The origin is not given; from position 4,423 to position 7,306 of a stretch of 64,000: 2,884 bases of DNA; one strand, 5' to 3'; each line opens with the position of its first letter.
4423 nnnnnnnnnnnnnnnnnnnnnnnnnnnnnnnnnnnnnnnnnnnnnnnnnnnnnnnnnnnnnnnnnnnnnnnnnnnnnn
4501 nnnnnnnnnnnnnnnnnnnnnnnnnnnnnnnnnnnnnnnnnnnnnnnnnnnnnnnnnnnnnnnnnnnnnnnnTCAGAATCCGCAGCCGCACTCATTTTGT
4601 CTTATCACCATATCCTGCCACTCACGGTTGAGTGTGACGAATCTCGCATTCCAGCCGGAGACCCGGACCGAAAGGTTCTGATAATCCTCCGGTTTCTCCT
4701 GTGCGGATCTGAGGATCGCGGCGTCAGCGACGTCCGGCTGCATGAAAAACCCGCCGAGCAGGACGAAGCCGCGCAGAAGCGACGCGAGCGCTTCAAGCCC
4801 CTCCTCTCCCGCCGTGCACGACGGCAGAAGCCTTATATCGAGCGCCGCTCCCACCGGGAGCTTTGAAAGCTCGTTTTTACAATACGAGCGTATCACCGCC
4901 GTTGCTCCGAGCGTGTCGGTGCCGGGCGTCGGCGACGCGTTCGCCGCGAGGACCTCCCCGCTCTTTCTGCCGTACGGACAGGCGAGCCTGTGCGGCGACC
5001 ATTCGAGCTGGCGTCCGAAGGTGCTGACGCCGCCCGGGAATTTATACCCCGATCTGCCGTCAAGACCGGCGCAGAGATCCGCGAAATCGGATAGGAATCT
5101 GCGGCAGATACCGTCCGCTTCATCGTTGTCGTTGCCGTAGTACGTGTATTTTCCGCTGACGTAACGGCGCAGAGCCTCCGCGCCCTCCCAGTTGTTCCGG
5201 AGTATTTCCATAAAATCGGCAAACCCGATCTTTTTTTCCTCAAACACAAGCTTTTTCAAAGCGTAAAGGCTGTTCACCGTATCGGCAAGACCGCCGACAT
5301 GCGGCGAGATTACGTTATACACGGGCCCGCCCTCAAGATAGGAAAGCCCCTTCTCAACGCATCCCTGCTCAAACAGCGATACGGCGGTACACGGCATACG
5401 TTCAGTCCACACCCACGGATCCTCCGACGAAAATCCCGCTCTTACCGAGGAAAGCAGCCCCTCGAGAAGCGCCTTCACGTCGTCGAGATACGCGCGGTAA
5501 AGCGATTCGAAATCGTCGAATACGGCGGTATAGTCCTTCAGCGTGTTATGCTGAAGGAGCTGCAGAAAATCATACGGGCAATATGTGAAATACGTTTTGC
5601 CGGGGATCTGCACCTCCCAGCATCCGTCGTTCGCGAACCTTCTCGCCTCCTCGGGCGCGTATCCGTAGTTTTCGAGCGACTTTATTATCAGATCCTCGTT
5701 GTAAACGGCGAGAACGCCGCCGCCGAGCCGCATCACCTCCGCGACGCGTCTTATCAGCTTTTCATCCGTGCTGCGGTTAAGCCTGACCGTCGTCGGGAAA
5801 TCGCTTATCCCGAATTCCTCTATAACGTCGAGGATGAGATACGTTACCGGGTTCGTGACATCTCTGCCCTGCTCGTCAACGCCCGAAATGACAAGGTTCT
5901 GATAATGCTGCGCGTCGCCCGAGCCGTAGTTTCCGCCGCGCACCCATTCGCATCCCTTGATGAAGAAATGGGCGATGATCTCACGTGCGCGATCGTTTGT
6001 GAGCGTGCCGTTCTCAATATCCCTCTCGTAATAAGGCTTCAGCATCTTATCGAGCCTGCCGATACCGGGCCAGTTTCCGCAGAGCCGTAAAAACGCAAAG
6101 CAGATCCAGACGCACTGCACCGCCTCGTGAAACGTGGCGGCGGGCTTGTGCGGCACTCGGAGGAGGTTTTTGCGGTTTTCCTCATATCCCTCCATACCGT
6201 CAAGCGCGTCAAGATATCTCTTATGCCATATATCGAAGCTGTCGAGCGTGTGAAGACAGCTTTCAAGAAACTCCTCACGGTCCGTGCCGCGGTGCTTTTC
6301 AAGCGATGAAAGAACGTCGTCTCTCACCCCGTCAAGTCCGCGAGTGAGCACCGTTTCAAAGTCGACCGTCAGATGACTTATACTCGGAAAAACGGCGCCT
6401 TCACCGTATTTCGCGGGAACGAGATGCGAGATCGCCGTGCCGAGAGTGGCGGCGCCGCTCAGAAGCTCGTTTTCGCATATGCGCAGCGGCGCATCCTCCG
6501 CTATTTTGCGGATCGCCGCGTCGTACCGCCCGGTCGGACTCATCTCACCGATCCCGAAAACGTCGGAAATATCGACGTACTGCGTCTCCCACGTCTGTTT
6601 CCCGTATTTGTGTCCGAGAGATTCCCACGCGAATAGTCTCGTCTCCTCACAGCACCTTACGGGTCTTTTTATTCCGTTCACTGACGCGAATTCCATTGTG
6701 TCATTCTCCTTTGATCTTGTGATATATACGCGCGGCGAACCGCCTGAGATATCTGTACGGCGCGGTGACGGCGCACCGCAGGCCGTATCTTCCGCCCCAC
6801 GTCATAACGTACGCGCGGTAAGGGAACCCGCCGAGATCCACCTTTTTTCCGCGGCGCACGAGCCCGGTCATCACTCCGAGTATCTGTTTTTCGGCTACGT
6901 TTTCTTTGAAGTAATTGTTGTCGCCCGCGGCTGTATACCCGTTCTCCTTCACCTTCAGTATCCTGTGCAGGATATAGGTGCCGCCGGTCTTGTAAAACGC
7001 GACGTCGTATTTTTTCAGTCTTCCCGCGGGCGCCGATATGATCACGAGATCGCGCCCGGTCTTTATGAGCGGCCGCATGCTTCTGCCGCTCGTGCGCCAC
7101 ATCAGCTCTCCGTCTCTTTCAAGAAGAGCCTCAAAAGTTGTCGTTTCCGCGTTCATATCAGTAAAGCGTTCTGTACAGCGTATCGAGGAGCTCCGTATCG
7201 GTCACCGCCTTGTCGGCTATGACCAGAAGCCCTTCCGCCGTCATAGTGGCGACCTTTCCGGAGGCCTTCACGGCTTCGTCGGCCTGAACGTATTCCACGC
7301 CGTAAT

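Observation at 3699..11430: Orphan short glycyl-radical enzyme and activase in a five-gene operon with a secreted GH-like lipoprotein, an S24-like protein and a Gfo/Idh/MocA oxidoreductase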

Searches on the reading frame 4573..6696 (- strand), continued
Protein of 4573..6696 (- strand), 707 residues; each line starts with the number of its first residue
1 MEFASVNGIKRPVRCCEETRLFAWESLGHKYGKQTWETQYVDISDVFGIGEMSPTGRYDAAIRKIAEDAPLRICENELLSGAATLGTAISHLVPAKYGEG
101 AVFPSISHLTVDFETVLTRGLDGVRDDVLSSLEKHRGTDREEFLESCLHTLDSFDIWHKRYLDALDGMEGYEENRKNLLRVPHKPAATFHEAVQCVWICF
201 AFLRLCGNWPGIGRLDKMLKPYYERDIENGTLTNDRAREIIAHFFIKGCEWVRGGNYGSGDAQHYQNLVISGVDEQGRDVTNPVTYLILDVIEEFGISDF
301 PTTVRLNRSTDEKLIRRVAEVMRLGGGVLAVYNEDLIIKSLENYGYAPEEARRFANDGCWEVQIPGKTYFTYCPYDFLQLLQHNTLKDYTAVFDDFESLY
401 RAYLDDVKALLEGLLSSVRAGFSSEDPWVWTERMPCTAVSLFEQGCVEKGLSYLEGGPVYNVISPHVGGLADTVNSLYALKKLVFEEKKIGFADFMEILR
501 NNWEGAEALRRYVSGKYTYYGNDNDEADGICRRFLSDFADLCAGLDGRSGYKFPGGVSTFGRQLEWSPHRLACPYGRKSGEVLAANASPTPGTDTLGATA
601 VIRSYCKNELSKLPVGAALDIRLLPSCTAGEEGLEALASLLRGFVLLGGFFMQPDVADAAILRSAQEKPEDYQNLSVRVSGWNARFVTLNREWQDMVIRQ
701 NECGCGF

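Call 87: fold_search(model_id=the predicted structure, library=pdb)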
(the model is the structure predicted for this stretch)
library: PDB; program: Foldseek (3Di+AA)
matches with E <= 10: 463; with E <= 0.001: 73
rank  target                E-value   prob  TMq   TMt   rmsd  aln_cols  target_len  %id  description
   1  1r8w_A                2.2e-38  1.00  0.82  0.74   4.8       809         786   24  Native structure of the B12-independent glycerol dehydratase from clostridium butyricum (released 2004-06-01)
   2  5i2g_A                3.6e-37  1.00  0.83  0.74   4.9       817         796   25  1,2-propanediol Dehydration in Roseburia inulinivorans; Structural Basis for Substrate and Enantiomer Selectivity (released 2016-06-01)
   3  5i2g_B                6.0e-37  1.00  0.78  0.70   7.6       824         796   25  1,2-propanediol Dehydration in Roseburia inulinivorans; Structural Basis for Substrate and Enantiomer Selectivity (released 2016-06-01)
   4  9rcp_B                1.3e-36  1.00  0.82  0.73   4.9       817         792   24  1,2-propanediol dehydratase with 0.1 % 1,3-propanediol additive (released 2025-06-11)
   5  6vxc_A                1.3e-36  1.00  0.79  0.71   6.4       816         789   24  Crystal structure of hydroxyproline dehydratase (HypD) from Clostridioides difficile (released 2020-04-08)
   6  9rco_A                1.5e-36  1.00  0.82  0.73   4.7       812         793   24  1,2-propanediol dehydratase with 0.1 % glycerol additive (released 2025-06-11)
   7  9rcq_A                8.0e-36  1.00  0.82  0.72   4.7       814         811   24  1,2-propanediol dehydratase with no ligand additives (released 2025-06-11)
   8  5i2a_B                8.4e-36  1.00  0.81  0.69   5.6       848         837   23  1,2-propanediol Dehydration in Roseburia inulinivorans; Structural Basis for Substrate and Enantiomer Selectivity (released 2016-06-01)
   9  9rcp_C                9.3e-36  1.00  0.81  0.73   4.9       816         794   24  1,2-propanediol dehydratase with 0.1 % 1,3-propanediol additive (released 2025-06-11)
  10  5i2a_A                1.3e-35  1.00  0.82  0.70   4.8       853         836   24  1,2-propanediol Dehydration in Roseburia inulinivorans; Structural Basis for Substrate and Enantiomer Selectivity (released 2016-06-01)
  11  8id1                  6.2e-35  1.00  0.78  0.71   7.5       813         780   22  Crystal structure of N-Methyl-cis-4-hydroxy-L-proline dehydratase in Intestinibacter bartlettii (released 2024-03-27)
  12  5fau_B                2.5e-34  1.00  0.82  0.73   4.6       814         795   22  wild-type choline TMA lyase in complex with choline (released 2016-09-28)
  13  9r0v_C                5.1e-34  1.00  0.81  0.72   5.4       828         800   22  CutC IN COMPLEX WITH Inhibitor (released 2026-02-11)
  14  5kdp_C                5.3e-34  1.00  0.82  0.72   5.9       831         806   21  E491A mutant of choline TMA-lyase (released 2016-09-28)
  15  5fau_A                5.6e-34  1.00  0.83  0.74   4.5       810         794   21  wild-type choline TMA lyase in complex with choline (released 2016-09-28)
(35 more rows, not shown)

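Call 88: search_protein_representatives(protein=window:4573-6696:-)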
Query: 707 residues. Proteins with E-value up to 0.001 (for the whole library): 5486; up to 1e-10: 3222; up to 1e-30: 1551. The best 150 are listed.
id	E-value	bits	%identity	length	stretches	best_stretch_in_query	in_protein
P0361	1.8e-234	796.8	52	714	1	1-701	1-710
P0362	8.2e-233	791.3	54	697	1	28-702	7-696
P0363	7.2e-199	679.1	50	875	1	57-702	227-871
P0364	8.8e-188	642.5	46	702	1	15-699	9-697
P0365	3.1e-186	637.3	46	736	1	1-704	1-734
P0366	4.7e-186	636.8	48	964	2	142-700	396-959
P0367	1.5e-182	625.1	46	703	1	14-701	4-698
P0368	4.0e-182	623.7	44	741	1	14-701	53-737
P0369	6.0e-176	603.3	44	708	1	5-700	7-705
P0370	1.4e-175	602.1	45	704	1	57-700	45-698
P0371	5.5e-174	596.8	43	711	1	3-699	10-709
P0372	3.2e-171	587.7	45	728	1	10-702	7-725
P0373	2.4e-168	578.2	42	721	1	2-704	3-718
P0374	3.9e-168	577.5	50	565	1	149-702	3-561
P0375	7.0e-164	563.4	45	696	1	52-702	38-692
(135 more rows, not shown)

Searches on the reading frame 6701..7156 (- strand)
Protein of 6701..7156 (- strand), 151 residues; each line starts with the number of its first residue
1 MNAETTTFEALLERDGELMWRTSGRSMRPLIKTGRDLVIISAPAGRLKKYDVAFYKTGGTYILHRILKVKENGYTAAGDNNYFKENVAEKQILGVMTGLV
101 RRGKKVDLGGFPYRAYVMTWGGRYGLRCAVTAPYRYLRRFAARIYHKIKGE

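Call 3: search_protein_families(library=pfam, proteins=[window:6701-7156:-], max_evalue=0.01)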
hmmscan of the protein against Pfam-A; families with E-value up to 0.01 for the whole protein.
window:6701-7156:- (151 aa): 0 families

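Call 4: search_protein_families(library=ncbifam, proteins=[window:6701-7156:-], max_evalue=0.01)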
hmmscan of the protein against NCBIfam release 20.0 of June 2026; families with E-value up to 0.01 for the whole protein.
window:6701-7156:- (151 aa): 2 families
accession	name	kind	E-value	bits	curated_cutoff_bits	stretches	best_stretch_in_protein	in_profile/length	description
TIGR02228.1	sigpep_I_arch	equivalog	1e-08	35.2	51.85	1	24-96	38-118/158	signal peptidase I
NF046067.1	SigPepSipWBacil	equivalog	0.00031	20.4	190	1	24-98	46-127/189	signal peptidase I SipW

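Call 37: find_homologous_proteins(query=window:6701-7156:-, max_evalue=0.001)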
Query window:6701-7156:- (151 aa): 310 proteins with E <= 0.001 among 341 candidates; the best 120 are listed.
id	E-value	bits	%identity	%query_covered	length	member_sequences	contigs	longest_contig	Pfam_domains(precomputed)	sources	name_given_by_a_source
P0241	3.9e-96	337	99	100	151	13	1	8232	-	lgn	-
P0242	1.1e-74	267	79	100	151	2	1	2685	-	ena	-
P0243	2.2e-71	256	80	96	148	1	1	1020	-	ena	-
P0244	4.5e-53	197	61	99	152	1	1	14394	-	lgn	-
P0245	4.7e-52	194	63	100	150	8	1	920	-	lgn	-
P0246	3.2e-49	184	56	100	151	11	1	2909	-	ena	-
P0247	2.6e-46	175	56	99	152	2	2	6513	-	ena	-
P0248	3.6e-44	168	55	98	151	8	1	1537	-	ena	-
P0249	4.2e-42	161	55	95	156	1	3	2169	-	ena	-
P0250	2.5e-35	139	57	81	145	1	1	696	-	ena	-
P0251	1.2e-34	137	56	81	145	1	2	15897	-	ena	-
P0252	1.3e-34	137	49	95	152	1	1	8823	-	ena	-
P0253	3.1e-34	136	56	81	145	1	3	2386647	-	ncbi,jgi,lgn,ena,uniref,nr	ncbi:S24/S26 family peptidase [Butyrivibrio sp. AE2032]|uniref:S24/S26 family peptidase n=1 Tax=Buty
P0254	8.2e-34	134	55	81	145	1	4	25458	-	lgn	-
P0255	1.6e-33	134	51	91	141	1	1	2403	-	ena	-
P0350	8.6e-26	108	42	85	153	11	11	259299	-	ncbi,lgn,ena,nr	ncbi:MAG: S24/S26 family peptidase [Clostridia bacterium]|nr:S24/S26 family peptidase [Clostridia ba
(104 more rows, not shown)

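Call 41: find_encoding_contigs(protein=P0253, flank=6000, max_places=3)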
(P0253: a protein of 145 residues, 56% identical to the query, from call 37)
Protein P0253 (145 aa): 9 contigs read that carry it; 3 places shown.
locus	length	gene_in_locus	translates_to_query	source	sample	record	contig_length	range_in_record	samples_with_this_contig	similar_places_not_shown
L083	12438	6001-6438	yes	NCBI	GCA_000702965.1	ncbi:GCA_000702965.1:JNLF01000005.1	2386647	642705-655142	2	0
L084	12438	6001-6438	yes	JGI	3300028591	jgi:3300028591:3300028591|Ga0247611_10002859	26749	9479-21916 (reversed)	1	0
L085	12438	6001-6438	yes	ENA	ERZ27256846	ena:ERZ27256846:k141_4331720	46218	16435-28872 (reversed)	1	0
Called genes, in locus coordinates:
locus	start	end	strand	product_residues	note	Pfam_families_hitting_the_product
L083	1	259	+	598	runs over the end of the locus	PF19127:Choline_bind_3, PF01473:Choline_bind_1 (weak), PF19127:Choline_bind_3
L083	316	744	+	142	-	-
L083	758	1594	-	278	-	PF12838:Fer4_7 (faint), PF00037:Fer4 (faint), PF12801:Fer4_5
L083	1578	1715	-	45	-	-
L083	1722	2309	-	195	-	PF08534:Redoxin, PF00085:Thioredoxin (weak), PF00578:AhpC-TSA, PF13905:Thioredoxin_8 (weak)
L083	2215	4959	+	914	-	PF13416:SBP_bac_8 (faint)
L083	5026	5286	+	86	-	PF05402:PqqD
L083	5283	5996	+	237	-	PF27840:ScmC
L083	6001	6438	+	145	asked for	-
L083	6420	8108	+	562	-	PF00664:ABC_membrane, PF00005:ABC_tran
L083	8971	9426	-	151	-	-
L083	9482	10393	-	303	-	-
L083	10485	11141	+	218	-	PF01613:Flavin_Reduct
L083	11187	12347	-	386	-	PF00350:Dynamin_N (faint), PF01926:MMR_HSR1, PF02421:FeoB_N (weak), PF03193:RsgA_GTPase (faint), PF00009:GTP_EFTU (weak), PF18128:HydF_dimer, PF18133:HydF_tetramer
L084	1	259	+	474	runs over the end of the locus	PF01473:Choline_bind_1 (faint), PF19085:Choline_bind_2 (faint), PF19127:Choline_bind_3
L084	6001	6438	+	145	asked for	-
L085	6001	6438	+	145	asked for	-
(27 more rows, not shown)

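Call 42: find_encoding_contigs(protein=P0350, flank=6000, max_places=3)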
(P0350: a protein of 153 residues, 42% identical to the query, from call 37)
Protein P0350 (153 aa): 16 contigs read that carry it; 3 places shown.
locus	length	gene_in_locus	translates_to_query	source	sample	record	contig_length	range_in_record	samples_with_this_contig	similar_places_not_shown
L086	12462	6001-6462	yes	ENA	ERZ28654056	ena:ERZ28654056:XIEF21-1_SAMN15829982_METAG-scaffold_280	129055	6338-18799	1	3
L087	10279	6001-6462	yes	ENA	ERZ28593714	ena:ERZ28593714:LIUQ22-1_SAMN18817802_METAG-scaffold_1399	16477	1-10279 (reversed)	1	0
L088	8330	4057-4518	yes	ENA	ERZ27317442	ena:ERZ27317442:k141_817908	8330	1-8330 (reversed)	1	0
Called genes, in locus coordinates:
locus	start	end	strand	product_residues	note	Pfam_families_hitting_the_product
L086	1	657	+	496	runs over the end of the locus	PF08903:DUF1846, PF20921:DUF1846_C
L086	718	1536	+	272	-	PF16481:DUF5058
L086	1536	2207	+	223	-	-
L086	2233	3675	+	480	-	PF01546:Peptidase_M20, PF07687:M20_dimer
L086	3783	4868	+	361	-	PF09587:PGA_cap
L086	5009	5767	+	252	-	PF27840:ScmC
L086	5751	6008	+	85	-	PF05402:PqqD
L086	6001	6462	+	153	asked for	-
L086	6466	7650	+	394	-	PF14907:NTP_transf_5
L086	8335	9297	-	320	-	PF00480:ROK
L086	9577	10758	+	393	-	PF00266:Aminotran_5, PF00155:Aminotran_1_2 (weak), PF01212:Beta_elim_lyase (weak), PF01041:DegT_DnrJ_EryC1 (weak)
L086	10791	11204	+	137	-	PF01592:NifU_N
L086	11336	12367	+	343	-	PF03054:tRNA_Me_trans, PF20259:tRNA_Me_trans_M, PF20258:tRNA_Me_trans_C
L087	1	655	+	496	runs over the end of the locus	PF08903:DUF1846, PF20921:DUF1846_C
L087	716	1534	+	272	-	PF16481:DUF5058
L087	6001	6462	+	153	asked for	-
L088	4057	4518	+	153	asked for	-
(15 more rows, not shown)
